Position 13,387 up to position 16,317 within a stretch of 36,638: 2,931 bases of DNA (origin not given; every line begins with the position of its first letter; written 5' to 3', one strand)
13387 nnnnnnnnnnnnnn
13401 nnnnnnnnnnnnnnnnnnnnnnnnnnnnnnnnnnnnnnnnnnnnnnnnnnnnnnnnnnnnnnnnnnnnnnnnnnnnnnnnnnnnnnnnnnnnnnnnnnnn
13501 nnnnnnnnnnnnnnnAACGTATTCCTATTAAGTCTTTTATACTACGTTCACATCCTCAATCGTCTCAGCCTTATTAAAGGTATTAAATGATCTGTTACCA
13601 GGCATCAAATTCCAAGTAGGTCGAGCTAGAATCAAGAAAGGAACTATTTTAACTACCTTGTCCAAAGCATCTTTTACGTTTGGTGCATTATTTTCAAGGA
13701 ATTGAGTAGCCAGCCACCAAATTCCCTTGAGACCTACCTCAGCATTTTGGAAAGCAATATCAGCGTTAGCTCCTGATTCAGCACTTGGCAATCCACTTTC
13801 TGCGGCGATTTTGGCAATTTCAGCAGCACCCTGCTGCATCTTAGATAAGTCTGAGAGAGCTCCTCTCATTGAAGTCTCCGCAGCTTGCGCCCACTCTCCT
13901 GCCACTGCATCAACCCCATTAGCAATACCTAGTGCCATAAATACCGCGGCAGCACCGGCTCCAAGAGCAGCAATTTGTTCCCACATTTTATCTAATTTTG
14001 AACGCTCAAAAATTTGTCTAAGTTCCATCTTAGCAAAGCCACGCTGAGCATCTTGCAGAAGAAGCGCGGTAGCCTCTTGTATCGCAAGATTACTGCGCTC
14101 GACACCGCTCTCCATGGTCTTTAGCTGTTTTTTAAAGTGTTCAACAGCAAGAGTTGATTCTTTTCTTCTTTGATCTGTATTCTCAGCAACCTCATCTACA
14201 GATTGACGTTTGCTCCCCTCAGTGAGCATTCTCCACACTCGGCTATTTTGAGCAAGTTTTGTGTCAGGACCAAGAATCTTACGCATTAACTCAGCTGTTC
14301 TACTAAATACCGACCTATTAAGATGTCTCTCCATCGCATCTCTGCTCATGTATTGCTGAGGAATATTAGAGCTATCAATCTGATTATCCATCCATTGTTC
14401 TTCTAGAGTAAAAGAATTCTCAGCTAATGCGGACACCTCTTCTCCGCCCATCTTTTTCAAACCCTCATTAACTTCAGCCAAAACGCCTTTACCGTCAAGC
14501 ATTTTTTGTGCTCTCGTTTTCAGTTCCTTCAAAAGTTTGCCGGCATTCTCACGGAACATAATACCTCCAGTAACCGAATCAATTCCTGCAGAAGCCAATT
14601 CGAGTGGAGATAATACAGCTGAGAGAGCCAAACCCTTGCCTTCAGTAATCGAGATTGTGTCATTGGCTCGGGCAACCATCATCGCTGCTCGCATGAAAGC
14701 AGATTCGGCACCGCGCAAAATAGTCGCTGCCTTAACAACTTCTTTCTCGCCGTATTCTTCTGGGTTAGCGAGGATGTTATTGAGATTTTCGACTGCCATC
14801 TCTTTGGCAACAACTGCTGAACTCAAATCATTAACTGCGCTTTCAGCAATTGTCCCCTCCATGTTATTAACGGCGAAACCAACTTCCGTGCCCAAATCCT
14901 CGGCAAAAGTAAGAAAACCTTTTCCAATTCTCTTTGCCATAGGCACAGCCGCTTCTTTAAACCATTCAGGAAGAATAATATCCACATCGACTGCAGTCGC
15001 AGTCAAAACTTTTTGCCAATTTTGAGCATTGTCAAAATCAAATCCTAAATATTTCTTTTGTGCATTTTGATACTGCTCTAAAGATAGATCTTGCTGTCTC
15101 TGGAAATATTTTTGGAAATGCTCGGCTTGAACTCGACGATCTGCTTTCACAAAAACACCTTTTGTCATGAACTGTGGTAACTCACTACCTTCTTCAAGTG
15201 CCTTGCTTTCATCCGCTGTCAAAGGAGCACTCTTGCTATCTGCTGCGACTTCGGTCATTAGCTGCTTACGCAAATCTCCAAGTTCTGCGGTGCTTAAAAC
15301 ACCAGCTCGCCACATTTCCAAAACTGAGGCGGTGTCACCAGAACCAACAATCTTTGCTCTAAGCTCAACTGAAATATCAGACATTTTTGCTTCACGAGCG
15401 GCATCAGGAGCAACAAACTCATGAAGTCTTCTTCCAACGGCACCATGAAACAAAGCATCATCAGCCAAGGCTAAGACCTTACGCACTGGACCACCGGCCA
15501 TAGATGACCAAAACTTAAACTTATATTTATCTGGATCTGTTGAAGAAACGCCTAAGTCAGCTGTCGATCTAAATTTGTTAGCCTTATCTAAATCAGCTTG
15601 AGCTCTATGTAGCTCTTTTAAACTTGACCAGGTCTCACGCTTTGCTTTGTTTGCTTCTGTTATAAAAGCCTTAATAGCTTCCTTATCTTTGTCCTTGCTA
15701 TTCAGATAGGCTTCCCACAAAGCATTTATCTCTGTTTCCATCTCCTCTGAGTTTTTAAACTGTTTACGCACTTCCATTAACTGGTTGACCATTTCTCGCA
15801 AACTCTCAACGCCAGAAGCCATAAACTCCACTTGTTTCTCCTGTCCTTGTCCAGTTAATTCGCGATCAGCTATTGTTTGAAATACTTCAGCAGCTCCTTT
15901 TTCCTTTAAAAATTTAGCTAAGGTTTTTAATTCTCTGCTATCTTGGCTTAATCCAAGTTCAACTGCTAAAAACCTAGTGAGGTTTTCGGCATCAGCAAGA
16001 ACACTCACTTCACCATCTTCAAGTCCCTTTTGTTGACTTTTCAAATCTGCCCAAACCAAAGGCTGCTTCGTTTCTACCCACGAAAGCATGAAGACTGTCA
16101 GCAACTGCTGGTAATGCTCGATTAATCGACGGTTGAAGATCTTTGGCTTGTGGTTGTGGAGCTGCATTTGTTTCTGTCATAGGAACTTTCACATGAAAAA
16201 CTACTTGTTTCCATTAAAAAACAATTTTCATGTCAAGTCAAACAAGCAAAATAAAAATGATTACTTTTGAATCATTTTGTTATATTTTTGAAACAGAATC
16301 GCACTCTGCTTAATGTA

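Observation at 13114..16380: Orphan two-gene cassette (876 aa + 133 aa) sits where rbfA-truB normally lie between infB and rpsO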

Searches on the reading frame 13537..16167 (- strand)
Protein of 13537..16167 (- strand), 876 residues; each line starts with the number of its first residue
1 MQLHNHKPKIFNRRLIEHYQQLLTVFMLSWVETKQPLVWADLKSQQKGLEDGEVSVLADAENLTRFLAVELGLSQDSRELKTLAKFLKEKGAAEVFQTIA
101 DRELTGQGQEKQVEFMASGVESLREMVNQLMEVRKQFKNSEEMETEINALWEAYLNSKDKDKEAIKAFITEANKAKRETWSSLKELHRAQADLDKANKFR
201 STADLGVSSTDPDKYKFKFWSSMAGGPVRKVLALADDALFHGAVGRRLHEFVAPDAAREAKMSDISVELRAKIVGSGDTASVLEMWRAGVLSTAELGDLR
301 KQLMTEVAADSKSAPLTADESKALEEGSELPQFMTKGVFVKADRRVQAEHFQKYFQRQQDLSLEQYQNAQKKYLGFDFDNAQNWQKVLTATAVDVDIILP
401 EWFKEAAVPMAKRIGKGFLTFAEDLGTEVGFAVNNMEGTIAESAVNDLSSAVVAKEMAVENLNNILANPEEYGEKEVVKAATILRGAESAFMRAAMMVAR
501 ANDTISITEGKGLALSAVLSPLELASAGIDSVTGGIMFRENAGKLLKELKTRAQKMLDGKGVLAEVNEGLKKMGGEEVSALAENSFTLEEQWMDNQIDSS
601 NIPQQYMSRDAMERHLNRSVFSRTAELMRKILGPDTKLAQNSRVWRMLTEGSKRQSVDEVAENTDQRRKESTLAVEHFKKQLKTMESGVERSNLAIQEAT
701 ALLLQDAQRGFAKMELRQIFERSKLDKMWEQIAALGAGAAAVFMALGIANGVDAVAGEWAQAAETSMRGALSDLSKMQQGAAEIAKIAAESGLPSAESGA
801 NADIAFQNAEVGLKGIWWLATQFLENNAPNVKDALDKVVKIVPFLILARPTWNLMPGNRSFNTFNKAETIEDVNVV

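Call 3: search_protein_families(library=pfam, proteins=[window:13537-16167:-], max_evalue=1)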
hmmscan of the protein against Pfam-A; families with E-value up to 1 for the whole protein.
window:13537-16167:- (876 aa): 4 families
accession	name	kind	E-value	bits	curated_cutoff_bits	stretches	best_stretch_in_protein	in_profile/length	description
PF14980.11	TIP39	-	0.12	12.7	27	1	220-240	3-23/51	TIP39 peptide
PF22872.1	DUF7018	-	0.16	12.6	27.8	0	655-707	57-108/116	Domain of unknown function (DUF7018)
PF10686.14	YAcAr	-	0.19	12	28.2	1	728-765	17-54/66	YspA, cpYpsA-related SLOG family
PF17561.7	TssO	-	0.54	10.9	29.2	0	109-196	54-144/148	Type VI secretion system, TssO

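Call 4: search_protein_families(library=ncbifam, proteins=[window:13537-16167:-], max_evalue=1)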
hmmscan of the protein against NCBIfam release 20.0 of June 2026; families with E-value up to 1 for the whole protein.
window:13537-16167:- (876 aa): 1 family
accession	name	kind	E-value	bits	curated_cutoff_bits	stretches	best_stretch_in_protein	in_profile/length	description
NF011323.0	PRK14736.1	subfamily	0.11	12.4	145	1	559-619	57-115/133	F0F1 ATP synthase subunit epsilon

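Call 6: find_homologous_proteins(query=window:13537-16167:-, max_evalue=0.001)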
Query window:13537-16167:- (876 aa): 6 proteins with E <= 0.001 among 8000 candidates.
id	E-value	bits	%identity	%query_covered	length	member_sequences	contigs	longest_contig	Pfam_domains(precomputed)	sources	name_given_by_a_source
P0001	0.0e+0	1828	100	97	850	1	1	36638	-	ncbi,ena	-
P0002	0.0e+0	1397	78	95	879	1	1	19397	-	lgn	-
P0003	5.4e-285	966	59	92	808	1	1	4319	-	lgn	-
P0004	1.5e-274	931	55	94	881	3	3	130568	-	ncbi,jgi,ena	jgi:hypothetical protein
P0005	3.7e-272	923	55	95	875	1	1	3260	-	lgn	-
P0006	1.0e-267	909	55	94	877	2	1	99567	-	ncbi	-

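Call 7: search_protein_families(library=phrogs, proteins=[window:13537-16167:-], max_evalue=1)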
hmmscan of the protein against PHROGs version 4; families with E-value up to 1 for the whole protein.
window:13537-16167:- (876 aa): 0 families

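Call 8: search_protein_families(library=padloc, proteins=[window:13537-16167:-], max_evalue=1)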
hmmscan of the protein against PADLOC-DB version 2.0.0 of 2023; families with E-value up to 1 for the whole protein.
window:13537-16167:- (876 aa): 0 families

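Call 9: find_encoding_contigs(protein=P0004, flank=10000, max_places=3)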
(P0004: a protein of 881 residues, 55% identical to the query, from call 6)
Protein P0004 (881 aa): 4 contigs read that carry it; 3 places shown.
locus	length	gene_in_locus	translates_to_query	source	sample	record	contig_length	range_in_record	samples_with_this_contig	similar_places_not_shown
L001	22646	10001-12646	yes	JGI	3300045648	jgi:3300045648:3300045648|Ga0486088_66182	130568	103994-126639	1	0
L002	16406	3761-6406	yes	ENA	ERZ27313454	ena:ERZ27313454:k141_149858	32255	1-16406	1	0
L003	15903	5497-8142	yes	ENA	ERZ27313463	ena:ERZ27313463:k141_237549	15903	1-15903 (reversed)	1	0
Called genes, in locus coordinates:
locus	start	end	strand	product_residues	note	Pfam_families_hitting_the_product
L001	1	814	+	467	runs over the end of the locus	PF02874:ATP-synt_ab_N, PF00006:ATP-synt_ab, PF22919:ATP-synt_VA_C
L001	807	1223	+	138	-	PF02823:ATP-synt_DE_N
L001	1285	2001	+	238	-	PF01628:HrcA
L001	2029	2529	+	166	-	PF01025:GrpE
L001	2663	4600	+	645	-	PF00012:HSP70, PF06723:MreB_Mbl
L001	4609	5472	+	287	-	PF00226:DnaJ, PF01556:DnaJ_C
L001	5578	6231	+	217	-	PF01066:CDP-OH_P_transf (faint)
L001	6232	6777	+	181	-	-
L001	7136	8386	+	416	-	PF08529:NusA_N, PF13184:KH_NusA_1st, PF26594:KH_NusA_2nd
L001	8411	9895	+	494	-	PF00009:GTP_EFTU, PF00071:Ras (weak), PF01926:MMR_HSR1, PF22042:EF-G_D2, PF11987:IF-2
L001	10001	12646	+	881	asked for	-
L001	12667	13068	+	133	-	-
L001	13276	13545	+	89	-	PF00312:Ribosomal_S15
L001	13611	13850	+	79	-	-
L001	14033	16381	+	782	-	PF01138:RNase_PH, PF03725:RNase_PH_C, PF03726:PNPase (weak), PF01138:RNase_PH, PF00013:KH_1, PF00575:S1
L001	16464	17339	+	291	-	-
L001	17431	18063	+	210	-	PF00081:Sod_Fe_N, PF02777:Sod_Fe_C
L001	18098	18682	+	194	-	PF13482:RNase_H_2 (weak)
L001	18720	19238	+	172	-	-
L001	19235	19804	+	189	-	PF01931:NTPase_I-T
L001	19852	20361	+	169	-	-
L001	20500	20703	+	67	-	-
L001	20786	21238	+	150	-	PF02502:LacAB_rpiB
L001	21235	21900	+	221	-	PF00834:Ribul_P_3_epim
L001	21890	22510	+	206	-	PF18306:LDcluster4, PF03641:Lysine_decarbox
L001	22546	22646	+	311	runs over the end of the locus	PF00294:PfkB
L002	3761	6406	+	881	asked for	-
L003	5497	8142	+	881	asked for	-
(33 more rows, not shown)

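Call 10: find_encoding_contigs(protein=P0006, flank=10000, max_places=3)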
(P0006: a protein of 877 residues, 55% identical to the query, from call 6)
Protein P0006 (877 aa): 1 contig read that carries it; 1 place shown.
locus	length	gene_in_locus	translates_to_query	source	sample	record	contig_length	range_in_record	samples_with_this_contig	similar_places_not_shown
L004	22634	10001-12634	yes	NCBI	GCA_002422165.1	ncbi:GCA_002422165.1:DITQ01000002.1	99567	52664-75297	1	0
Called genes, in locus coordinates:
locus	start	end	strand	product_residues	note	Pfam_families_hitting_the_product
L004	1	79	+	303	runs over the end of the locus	PF00231:ATP-synt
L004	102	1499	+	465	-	PF02874:ATP-synt_ab_N, PF00006:ATP-synt_ab, PF22919:ATP-synt_VA_C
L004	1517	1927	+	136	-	PF02823:ATP-synt_DE_N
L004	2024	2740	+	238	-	PF01628:HrcA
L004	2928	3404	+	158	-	PF01025:GrpE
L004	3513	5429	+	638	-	PF00012:HSP70, PF06723:MreB_Mbl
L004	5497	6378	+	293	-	PF00226:DnaJ, PF01556:DnaJ_C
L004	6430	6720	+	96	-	PF17723:RHH_8 (weak)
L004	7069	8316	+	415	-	PF08529:NusA_N, PF13184:KH_NusA_1st, PF26594:KH_NusA_2nd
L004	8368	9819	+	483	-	PF00009:GTP_EFTU, PF00071:Ras (weak), PF01926:MMR_HSR1, PF22042:EF-G_D2, PF11987:IF-2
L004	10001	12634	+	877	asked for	-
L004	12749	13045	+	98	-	-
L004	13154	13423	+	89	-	PF00312:Ribosomal_S15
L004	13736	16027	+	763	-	PF01138:RNase_PH, PF03725:RNase_PH_C, PF03726:PNPase, PF01138:RNase_PH, PF00013:KH_1, PF00575:S1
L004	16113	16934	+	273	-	-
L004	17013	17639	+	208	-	PF00081:Sod_Fe_N, PF02777:Sod_Fe_C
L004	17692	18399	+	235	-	PF13482:RNase_H_2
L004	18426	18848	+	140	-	-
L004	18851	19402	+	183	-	PF00293:NUDIX (weak)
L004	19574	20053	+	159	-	-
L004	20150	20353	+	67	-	-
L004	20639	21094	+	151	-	PF02502:LacAB_rpiB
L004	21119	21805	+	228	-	PF00834:Ribul_P_3_epim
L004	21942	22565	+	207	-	PF18306:LDcluster4, PF03641:Lysine_decarbox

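Call 11: find_encoding_contigs(protein=P0002, flank=10000, max_places=3)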
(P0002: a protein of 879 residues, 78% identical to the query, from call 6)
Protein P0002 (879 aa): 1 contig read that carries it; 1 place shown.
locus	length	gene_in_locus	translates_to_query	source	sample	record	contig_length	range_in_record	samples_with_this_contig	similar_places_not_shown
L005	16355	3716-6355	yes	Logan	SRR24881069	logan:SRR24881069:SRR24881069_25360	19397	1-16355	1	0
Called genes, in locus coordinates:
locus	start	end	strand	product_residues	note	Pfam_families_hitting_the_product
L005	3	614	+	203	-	?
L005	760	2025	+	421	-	PF08529:NusA_N, PF13184:KH_NusA_1st, PF26594:KH_NusA_2nd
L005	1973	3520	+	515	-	PF00009:GTP_EFTU, PF00071:Ras (weak), PF01926:MMR_HSR1, PF22042:EF-G_D2, PF11987:IF-2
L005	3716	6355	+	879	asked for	-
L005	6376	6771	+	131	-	-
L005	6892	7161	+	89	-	PF00312:Ribosomal_S15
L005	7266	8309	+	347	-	PF02661:Fic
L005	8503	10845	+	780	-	PF01138:RNase_PH, PF03725:RNase_PH_C (weak), PF03726:PNPase (weak), PF01138:RNase_PH, PF00013:KH_1, PF00575:S1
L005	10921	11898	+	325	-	-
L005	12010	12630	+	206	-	PF00081:Sod_Fe_N, PF02777:Sod_Fe_C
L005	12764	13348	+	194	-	PF13482:RNase_H_2 (weak)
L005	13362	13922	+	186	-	PF00293:NUDIX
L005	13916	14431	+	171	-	PF00293:NUDIX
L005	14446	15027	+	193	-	PF01931:NTPase_I-T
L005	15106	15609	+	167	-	-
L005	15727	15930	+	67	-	-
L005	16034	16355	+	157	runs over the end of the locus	PF02502:LacAB_rpiB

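Call 12: find_encoding_contigs(protein=P0001, flank=10000, max_places=2)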
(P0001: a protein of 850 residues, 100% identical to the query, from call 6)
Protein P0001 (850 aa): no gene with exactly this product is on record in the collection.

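Call 17: find_related_loci(query=A1, collection=genome_contigs, flank=8000)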
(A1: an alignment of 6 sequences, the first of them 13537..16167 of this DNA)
Query A1 (876 aa) in genome_contigs; peptide patterns used: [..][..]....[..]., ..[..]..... (x = any residue, [..] = any of these).
241 stretches matched a pattern; 3 encode a relative of the query (tblastn E <= 1e-3); 2 distinct loci.
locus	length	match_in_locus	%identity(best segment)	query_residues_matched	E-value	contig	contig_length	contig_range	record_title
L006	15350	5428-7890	55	53-876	0e+0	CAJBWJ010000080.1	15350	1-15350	uncultured bacterium isolate Loc080925-5-5m_bin-0562 genome assembly, contig: bin-0562:80/86, whole genome shotgun seque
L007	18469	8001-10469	55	53-876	0e+0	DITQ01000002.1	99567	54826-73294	MAG TPA_asm: Candidatus Pacebacteria bacterium UBA6180 UBA6180_contig_11878, whole genome shotgun sequence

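Call 26: search_solved_structures(query=A1, max_evalue=10, show_alignments=0)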
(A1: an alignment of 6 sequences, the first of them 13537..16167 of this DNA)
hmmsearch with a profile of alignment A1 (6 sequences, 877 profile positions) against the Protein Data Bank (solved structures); distinct sequences matched with E-value up to 10: 2.
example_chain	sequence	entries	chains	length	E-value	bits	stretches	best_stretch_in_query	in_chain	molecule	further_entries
5wyh_B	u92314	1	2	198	1.5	10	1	124-220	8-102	Interaptin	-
5osh_C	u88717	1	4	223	1.9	9.6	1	124-220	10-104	Interaptin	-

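Call 33: search_protein_representatives(alignment_id=A1)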
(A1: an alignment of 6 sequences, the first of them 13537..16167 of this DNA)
Query: 6 sequences, 877 profile positions. Proteins with E-value up to 0.001 (for the whole library): 12; up to 1e-10: 11; up to 1e-30: 9. The best 12 are listed.
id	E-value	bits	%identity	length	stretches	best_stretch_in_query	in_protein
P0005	0.0e+00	1603.8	-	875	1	1-877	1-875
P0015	2.7e-225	766.9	-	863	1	1-871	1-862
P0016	2.8e-129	449.2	-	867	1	57-865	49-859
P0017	1.1e-117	410.9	-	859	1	7-852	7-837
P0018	3.0e-104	366.4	-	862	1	10-851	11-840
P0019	9.7e-97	341.5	-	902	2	344-859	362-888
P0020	3.1e-90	320.0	-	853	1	58-866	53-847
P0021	5.7e-51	190.1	-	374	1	497-841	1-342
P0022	2.3e-50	188.1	-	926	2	397-827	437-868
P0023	1.6e-24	102.6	-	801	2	68-504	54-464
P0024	9.9e-23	96.6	-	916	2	39-617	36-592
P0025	5.8e-08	47.8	-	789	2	424-792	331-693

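Call 35: find_homologous_proteins(query=A3, max_evalue=0.001)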
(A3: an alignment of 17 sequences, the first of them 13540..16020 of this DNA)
Query A3 (17 sequences) (827 aa, profile of the alignment): 6 proteins with E <= 0.001 among 8000 candidates.
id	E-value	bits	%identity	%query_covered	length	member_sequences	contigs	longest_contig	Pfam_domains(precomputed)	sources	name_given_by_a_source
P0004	0.0e+0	1185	55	100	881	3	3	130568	-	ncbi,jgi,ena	jgi:hypothetical protein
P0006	0.0e+0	1172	55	100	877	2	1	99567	-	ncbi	-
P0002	0.0e+0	1144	78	100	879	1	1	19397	-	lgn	-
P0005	0.0e+0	1139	55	100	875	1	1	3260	-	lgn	-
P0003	0.0e+0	1112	59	98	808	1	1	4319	-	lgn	-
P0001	0.0e+0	1098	100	100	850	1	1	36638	-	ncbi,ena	-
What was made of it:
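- Tried and rejected: A second word-indexed homologue search with the 17-sequence alignment returned only the same six proteins (call 35).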

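Call 36: search_protein_families(library=pfam, alignment_id=A3, max_evalue=0.1)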
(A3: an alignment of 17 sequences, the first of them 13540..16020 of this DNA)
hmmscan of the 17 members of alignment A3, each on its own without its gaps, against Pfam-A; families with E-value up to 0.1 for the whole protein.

A. member 1, window:13540-16020:- (827 aa): 0 families

B. families by the number of members that match (of 17 scanned): 8 families
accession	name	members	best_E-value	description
PF05778.17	Apo-CIII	1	0.0082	Apolipoprotein CIII (Apo-CIII)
PF00957.27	Synaptobrevin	1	0.015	Synaptobrevin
PF20812.2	PM2_P3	1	0.024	Bacteriophage PM2, Viral membrane protein P3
PF00515.34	TPR_1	1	0.033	Tetratricopeptide repeat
PF13101.12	DUF3945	1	0.035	Protein of unknown function (DUF3945)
PF02637.23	GatB_Yqey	1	0.071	GatB domain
PF16888.10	YwqH-like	1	0.079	YwqH-like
PF14980.11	TIP39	1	0.092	TIP39 peptide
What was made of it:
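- On Type III translocator + class II chaperone: Pfam was run on all 17 members (call 36).
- The family has no signal peptide or recognised secretion domain (calls 3, 36). No toxin, LXG, RHS or similar domain is present (calls 3, 36).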

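Call 41: list_cluster_members(proteins=[P0015, P0016, P0017, P0018, P0019, P0020, P0022, P0023, P0024, P0025])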
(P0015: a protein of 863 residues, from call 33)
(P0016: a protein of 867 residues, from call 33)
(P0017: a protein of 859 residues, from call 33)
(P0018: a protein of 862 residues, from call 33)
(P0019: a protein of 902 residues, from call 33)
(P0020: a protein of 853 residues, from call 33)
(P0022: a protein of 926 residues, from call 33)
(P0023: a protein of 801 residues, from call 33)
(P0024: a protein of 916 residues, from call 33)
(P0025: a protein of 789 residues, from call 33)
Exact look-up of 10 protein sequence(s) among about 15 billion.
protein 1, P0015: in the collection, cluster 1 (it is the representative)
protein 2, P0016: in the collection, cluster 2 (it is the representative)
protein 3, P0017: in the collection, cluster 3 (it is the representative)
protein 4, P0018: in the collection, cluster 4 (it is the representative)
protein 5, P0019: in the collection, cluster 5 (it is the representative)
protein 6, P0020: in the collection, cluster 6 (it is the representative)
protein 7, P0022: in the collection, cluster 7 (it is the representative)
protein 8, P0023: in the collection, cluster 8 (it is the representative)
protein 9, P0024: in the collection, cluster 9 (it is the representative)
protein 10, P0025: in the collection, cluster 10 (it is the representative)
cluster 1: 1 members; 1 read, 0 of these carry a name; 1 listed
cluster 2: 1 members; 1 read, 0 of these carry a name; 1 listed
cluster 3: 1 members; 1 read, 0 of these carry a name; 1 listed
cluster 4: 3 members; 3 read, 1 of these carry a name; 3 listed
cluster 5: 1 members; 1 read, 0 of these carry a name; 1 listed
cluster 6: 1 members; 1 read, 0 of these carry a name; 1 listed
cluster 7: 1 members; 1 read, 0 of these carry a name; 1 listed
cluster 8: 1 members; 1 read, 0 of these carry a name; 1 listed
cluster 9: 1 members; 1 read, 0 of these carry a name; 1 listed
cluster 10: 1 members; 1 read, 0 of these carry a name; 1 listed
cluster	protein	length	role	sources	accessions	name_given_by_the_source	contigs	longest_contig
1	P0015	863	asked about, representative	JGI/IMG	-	-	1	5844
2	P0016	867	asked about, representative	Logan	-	-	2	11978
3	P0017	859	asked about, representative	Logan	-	-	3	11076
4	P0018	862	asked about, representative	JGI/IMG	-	hypothetical protein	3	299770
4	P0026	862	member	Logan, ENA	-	-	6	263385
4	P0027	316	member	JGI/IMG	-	-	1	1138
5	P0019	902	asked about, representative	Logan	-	-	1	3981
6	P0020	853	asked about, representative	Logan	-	-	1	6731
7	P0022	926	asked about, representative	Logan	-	-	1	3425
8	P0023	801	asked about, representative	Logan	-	-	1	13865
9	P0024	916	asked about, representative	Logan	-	-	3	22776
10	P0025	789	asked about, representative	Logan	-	-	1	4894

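Call 42: find_encoding_contigs(protein=P0018, flank=10000, max_places=3)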
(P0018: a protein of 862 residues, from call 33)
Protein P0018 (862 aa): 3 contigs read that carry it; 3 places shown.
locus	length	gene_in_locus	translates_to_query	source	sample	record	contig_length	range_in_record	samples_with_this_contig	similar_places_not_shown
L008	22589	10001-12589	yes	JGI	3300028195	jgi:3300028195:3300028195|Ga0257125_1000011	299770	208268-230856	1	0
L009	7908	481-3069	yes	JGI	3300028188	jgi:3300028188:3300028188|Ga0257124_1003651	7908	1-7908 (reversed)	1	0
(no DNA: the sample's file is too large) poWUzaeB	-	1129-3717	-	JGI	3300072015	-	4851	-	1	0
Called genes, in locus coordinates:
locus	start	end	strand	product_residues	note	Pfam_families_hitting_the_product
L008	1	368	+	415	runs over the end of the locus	PF00266:Aminotran_5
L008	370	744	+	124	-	PF01592:NifU_N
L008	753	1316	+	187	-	PF01931:NTPase_I-T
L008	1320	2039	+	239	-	PF00970:FAD_binding_6, PF08030:NAD_binding_6, PF00175:NAD_binding_1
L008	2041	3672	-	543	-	-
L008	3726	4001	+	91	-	PF13370:Fer4_13, PF13459:Fer4_15 (weak)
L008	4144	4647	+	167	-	-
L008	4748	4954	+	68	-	-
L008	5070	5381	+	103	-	PF01883:FeS_assembly_P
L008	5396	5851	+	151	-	PF02502:LacAB_rpiB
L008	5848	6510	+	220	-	PF00834:Ribul_P_3_epim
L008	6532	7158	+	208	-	PF18306:LDcluster4, PF03641:Lysine_decarbox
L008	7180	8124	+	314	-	PF00294:PfkB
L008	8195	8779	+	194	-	PF19077:Big_13 (weak)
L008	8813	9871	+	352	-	PF07728:AAA_5 (weak), PF00004:AAA, PF22667:Lon_lid (weak)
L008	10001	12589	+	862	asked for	-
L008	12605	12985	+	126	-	-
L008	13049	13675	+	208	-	PF03167:UDG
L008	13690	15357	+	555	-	PF00753:Lactamase_B, PF12706:Lactamase_B_2 (weak), PF22505:RNase_J_b_CASP, PF07521:RMMBL (weak), PF17770:RNase_J_C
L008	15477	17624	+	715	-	PF17854:FtsK_alpha, PF01580:FtsK_SpoIIIE, PF09397:FtsK_gamma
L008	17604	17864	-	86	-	PF01541:GIY-YIG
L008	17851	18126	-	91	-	-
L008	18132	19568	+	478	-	-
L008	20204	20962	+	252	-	-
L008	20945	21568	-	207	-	PF00156:Pribosyltran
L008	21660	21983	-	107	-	-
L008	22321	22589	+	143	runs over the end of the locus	PF09424:YqeY, PF02637:GatB_Yqey (faint)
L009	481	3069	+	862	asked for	-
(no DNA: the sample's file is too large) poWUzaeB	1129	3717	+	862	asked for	-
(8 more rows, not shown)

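Call 43: find_encoding_contigs(protein=P0024, flank=10000, max_places=2)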
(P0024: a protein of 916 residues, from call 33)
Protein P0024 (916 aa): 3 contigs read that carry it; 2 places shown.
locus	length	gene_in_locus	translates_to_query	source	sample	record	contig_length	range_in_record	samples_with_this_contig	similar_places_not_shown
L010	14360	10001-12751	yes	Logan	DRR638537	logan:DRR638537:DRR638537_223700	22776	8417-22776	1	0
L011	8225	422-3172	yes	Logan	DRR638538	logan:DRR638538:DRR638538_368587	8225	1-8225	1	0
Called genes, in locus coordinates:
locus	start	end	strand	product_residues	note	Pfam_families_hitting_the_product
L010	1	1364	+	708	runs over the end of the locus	PF17854:FtsK_alpha, PF01580:FtsK_SpoIIIE, PF09397:FtsK_gamma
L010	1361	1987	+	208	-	PF13413:HTH_25, PF09136:Glucodextran_B (weak)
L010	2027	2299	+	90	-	-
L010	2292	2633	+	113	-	-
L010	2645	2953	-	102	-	-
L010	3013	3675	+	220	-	PF01966:HD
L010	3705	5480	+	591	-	PF01411:tRNA-synt_2c, PF07973:tRNA_SAD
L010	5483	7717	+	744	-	-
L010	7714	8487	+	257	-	PF04203:Sortase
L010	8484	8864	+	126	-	PF03652:RuvX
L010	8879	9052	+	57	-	-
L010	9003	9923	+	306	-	PF02618:YceG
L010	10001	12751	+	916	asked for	-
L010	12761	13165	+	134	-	-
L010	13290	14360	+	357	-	?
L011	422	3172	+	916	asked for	-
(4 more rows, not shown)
